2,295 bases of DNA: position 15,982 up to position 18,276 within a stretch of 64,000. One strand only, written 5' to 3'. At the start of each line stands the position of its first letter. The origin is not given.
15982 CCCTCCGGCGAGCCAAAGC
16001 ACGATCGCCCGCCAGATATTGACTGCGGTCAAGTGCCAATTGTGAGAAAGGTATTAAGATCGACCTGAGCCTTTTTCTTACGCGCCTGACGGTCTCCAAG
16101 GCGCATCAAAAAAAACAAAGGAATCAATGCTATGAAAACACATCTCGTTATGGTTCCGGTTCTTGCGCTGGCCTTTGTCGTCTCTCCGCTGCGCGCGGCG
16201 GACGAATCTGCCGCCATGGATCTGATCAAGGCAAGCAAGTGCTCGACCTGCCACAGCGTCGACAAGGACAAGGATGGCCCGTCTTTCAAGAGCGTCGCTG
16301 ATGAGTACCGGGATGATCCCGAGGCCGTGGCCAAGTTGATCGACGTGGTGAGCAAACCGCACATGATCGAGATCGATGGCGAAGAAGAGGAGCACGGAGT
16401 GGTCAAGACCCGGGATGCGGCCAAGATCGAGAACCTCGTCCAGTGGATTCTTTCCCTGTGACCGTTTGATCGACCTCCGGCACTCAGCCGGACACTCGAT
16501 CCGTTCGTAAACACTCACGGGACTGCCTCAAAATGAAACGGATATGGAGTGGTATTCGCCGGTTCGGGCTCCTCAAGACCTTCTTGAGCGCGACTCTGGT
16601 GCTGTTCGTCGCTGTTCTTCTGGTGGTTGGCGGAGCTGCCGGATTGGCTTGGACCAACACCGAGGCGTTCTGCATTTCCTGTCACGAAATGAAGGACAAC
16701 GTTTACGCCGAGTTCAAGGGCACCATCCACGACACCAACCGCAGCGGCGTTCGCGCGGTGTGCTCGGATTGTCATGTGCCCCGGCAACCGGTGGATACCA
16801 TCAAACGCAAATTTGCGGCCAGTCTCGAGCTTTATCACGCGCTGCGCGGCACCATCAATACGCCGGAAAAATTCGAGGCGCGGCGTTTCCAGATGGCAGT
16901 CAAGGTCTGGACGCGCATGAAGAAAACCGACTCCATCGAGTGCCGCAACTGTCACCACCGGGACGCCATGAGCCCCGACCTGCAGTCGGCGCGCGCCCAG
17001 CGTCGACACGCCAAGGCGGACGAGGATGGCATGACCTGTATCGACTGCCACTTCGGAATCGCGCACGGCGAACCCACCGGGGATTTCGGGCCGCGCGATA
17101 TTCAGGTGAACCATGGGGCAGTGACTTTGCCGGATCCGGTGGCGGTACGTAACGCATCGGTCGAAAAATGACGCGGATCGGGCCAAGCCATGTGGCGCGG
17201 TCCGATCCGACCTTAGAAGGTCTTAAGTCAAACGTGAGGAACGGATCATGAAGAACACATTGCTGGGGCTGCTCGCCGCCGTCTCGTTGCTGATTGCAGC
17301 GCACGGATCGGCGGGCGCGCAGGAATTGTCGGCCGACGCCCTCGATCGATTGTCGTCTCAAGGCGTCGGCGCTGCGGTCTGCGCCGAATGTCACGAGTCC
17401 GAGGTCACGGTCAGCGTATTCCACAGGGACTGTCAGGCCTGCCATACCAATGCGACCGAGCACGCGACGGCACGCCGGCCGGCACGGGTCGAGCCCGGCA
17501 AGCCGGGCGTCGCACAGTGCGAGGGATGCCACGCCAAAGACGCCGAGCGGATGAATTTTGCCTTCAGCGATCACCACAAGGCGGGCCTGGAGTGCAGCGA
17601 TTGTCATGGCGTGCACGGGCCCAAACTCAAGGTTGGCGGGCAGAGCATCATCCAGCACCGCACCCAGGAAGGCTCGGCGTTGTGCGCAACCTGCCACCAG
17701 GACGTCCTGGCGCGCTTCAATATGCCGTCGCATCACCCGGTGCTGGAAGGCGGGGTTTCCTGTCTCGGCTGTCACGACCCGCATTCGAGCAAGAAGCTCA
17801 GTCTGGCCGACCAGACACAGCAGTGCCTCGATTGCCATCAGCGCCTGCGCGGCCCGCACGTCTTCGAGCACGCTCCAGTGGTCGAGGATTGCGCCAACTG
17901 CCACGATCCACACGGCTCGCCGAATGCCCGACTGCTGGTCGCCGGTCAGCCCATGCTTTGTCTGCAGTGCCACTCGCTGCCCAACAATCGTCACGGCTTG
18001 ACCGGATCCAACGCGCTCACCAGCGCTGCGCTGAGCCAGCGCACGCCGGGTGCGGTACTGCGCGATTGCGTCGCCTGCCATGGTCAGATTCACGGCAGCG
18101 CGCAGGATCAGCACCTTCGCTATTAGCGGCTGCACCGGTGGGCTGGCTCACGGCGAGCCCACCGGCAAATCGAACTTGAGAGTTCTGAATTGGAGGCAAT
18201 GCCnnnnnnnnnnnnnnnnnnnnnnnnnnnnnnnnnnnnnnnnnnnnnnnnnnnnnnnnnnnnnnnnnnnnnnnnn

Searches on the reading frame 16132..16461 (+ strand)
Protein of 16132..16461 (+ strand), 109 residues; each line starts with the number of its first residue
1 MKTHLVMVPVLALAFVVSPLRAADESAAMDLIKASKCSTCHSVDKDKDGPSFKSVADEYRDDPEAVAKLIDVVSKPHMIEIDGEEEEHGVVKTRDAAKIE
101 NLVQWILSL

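Call 3: search_protein_families(library=pfam, proteins=[window:16132-16461:+], max_evalue=0.01)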
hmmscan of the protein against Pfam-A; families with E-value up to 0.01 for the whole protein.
window:16132-16461:+ (109 aa): 1 family
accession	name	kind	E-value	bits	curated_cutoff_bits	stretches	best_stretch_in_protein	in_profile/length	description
PF00034.26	Cytochrom_C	-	0.00026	22.7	21.3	1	34-109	9-89/90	Cytochrome c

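Call 4: search_protein_families(library=ncbifam, proteins=[window:16132-16461:+], max_evalue=0.01)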
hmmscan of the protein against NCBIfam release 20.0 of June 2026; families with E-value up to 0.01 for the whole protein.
window:16132-16461:+ (109 aa): 0 families

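Call 20: search_solved_structures(query=window:16132-16461:+, max_evalue=1, show_alignments=1)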
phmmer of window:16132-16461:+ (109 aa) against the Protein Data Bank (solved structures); distinct sequences matched with E-value up to 1: 22.
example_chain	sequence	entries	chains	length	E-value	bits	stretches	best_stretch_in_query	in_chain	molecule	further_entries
4xxl_A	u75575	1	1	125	4.1e-20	75.2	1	9-109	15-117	Cytochrome c class I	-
9l08_A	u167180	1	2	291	7.9e-11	45.4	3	15-69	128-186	Covalently Connected Cytochrome c555 trimer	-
2d0s_A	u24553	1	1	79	1.7e-06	31.5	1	31-109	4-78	cytochrome c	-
1cor_A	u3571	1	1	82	0.00025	24.5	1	31-66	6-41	CYTOCHROME C551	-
5xed_A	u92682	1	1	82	0.00037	24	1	31-108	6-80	Cytochrome c-551,Cytochrome c-552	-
5xec_A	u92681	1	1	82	0.00042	23.8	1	31-108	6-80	Cytochrome c-551,Cytochrome c-552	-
1a56_A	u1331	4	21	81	0.00082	22.9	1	30-73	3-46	FERRICYTOCHROME C-552 | FERROCYTOCHROME C-552 | CYTOCHROME C-552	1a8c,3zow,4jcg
6kq1_A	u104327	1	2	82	0.00092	22.7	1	31-69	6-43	Cytochrome C biogenesis protein CcsA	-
3zox_A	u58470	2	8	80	0.0012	22.4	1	30-72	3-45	CYTOCHROME C-552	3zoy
1ayg_A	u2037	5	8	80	0.0064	20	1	31-108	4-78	CYTOCHROME C-552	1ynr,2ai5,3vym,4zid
2i8f_A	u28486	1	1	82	0.0074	19.8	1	31-108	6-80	Cytochrome c-551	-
1dvv_A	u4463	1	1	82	0.008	19.7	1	31-71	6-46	CYTOCHROME C551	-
1fi3_A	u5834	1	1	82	0.0082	19.7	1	31-107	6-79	CYTOCHROME C-551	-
1cch_A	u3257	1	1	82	0.011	19.3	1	31-60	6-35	CYTOCHROME C551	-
2pac_A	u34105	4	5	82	0.019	18.5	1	31-72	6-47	CYTOCHROME C551 | Cytochrome c-551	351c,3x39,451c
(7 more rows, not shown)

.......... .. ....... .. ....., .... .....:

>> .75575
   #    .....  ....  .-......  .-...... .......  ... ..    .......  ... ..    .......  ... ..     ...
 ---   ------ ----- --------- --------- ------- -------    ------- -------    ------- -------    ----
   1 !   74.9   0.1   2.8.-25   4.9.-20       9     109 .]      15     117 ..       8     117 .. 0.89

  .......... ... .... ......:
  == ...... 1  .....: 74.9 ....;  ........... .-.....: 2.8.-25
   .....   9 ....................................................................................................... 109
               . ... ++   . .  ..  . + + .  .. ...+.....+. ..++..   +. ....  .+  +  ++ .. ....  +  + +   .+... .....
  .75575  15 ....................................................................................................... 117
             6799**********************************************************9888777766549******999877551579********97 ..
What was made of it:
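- An MtoD homologue is present in module 1 (call 20).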

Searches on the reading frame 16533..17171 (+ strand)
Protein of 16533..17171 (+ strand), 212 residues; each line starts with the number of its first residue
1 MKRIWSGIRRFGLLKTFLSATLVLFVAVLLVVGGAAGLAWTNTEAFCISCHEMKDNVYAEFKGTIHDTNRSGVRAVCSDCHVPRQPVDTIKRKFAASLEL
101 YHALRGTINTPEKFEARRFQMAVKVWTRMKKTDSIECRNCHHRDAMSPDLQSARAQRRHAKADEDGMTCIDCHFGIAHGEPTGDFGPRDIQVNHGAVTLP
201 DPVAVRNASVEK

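Call 3: search_protein_families(library=pfam, proteins=[window:16533-17171:+], max_evalue=0.01)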
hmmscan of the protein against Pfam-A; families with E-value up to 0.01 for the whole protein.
window:16533-17171:+ (212 aa): 6 families
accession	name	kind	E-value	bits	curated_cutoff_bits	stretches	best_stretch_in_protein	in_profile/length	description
PF03264.19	Cytochrom_NNT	-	9.9e-64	214.7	24.1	1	20-181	12-172/174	NapC/NirT cytochrome c family, N-terminal region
PF14537.11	Cytochrom_c3_2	-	3e-06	28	25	0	43-83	25-66/79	Cytochrome c3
PF22113.1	Mtrc-MtrF_II-IV_dom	-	5.4e-06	26.5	30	1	44-177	6-131/176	Outer membrane cytochrome MtrC/MtrF-like, domains II/IV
PF02085.21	Cytochrom_CIII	-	0.00036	21.3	22.9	0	46-85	48-86/101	Class III cytochrome C family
PF14522.11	Cytochrome_C7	-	0.0011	19.2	24.8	0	133-175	12-50/67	Cytochrome c7 and related cytochrome c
PF22678.1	Cytochrom_c_NrfB-like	-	0.0022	18.9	27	0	41-93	30-80/89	Cytochrome c-type protein NrfB-like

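Call 4: search_protein_families(library=ncbifam, proteins=[window:16533-17171:+], max_evalue=0.01)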
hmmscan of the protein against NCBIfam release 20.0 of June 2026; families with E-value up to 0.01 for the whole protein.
window:16533-17171:+ (212 aa): 7 families
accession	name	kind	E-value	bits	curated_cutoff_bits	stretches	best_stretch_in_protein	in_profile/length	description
TIGR02161.1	napC_nirT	subfamily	2.2e-65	220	310.6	1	3-182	4-183/185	periplasmic nitrate (or nitrite) reductase c-type cytochrome, NapC/NirT family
TIGR02162.1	torC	equivalog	1.6e-57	195.5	478.2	1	25-181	24-181/387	pentaheme c-type cytochrome TorC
NF007906.0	PRK10617.1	equivalog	4.5e-57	193.2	349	1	2-181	12-191/200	cytochrome c-type protein NapC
NF011606.0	PRK15032.1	equivalog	1.9e-47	162.2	455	1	1-182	1-183/390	pentaheme c-type cytochrome TorC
TIGR03153.1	cytochr_NrfH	equivalog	3.5e-13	49.8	134.2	1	21-178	5-138/138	cytochrome c nitrite reductase small subunit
TIGR03508.1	decahem_SO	subfamily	0.00024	20.7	192.2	0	41-92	67-112/258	DmsE family decaheme c-type cytochrome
TIGR04315.1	octaheme_Shew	subfamily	0.0015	17.6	375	0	129-178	181-231/440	tetrathionate reductase family octaheme c-type cytochrome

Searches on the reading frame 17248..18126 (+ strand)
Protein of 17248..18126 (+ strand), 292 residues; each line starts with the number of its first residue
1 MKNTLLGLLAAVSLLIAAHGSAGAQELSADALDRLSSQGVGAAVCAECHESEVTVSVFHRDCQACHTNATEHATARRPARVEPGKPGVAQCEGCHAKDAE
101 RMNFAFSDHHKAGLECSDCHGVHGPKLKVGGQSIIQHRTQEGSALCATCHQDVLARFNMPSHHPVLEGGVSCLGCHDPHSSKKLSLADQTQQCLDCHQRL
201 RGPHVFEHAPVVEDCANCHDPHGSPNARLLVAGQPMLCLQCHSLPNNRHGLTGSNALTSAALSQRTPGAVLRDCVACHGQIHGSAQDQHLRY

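Call 3: search_protein_families(library=pfam, proteins=[window:17248-18126:+], max_evalue=0.01)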
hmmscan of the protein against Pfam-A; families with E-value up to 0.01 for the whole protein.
window:17248-18126:+ (292 aa): 7 families
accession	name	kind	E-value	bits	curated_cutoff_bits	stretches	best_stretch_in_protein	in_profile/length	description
PF09699.15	Paired_CXXCH_1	-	3.9e-31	106.9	20.6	3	208-243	1-37/41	Doubled CXXCH motif (Paired_CXXCH_1)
PF14537.11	Cytochrom_c3_2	-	1.4e-11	45.2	25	3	168-243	5-79/79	Cytochrome c3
PF14522.11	Cytochrome_C7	-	1.4e-11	44.5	24.8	2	139-198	7-67/67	Cytochrome c7 and related cytochrome c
PF02085.21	Cytochrom_CIII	-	1e-08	35.8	22.9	1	207-286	24-90/101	Class III cytochrome C family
PF22678.1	Cytochrom_c_NrfB-like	-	4.9e-06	27.4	27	0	138-183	28-72/89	Cytochrome c-type protein NrfB-like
PF22113.1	Mtrc-MtrF_II-IV_dom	-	6.5e-05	23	30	0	190-282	6-92/176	Outer membrane cytochrome MtrC/MtrF-like, domains II/IV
PF13435.11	Cytochrome_C554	-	0.0025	19.2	20.8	1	44-121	1-84/84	Cytochrome c554 and c-prime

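Call 4: search_protein_families(library=ncbifam, proteins=[window:17248-18126:+], max_evalue=0.01)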
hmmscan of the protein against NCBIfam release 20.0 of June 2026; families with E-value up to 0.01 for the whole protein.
window:17248-18126:+ (292 aa): 6 families
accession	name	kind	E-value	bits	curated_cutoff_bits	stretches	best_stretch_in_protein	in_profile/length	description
NF041028.1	decahem_GSU2203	exception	9.1e-50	169.6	325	1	28-285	22-302/317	GSU2203 family decaheme c-type cytochrome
TIGR03508.1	decahem_SO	subfamily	8.1e-49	166.4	192.2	1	57-287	32-257/258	DmsE family decaheme c-type cytochrome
TIGR01905.1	paired_CXXCH_1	subfamily_domain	1.3e-19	69.8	25.2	2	208-243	1-37/41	doubled CXXCH domain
TIGR03146.1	cyt_nit_nrfB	equivalog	1.1e-05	25.7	166.6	0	137-199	78-143/145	cytochrome c nitrite reductase pentaheme subunit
NF047727.1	4hemeCytCCctA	equivalog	1.6e-05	25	180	0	62-125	40-92/109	tetraheme c-type cytochrome CctA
NF008659.0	PRK11659.1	equivalog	2.4e-05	24.1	184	1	56-203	15-173/188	cytochrome c nitrite reductase pentaheme subunit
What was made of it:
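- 17248..18126 (+): g3, a type-1 decahaem cytochrome (292 aa) and distant relative of MtrA/MtoA. TIGR03508 scores 166 against a cut-off of 192 (call 4).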

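Call 41: search_solved_structures(query=window:17248-18126:+, max_evalue=0.00001)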
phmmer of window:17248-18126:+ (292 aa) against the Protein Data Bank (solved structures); distinct sequences matched with E-value up to 0.00001: 2.
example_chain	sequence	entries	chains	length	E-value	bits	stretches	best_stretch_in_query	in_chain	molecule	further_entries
6r2q_A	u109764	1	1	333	1.8e-30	109.8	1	90-285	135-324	Cystathionine beta-synthase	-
2ozy_A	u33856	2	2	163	1.1e-06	31.6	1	88-206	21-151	Cytochrome c-type protein nrfB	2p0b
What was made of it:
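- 17248..18126 (+): It scores 110 bits to MtrA 6R2Q_A (call 41).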
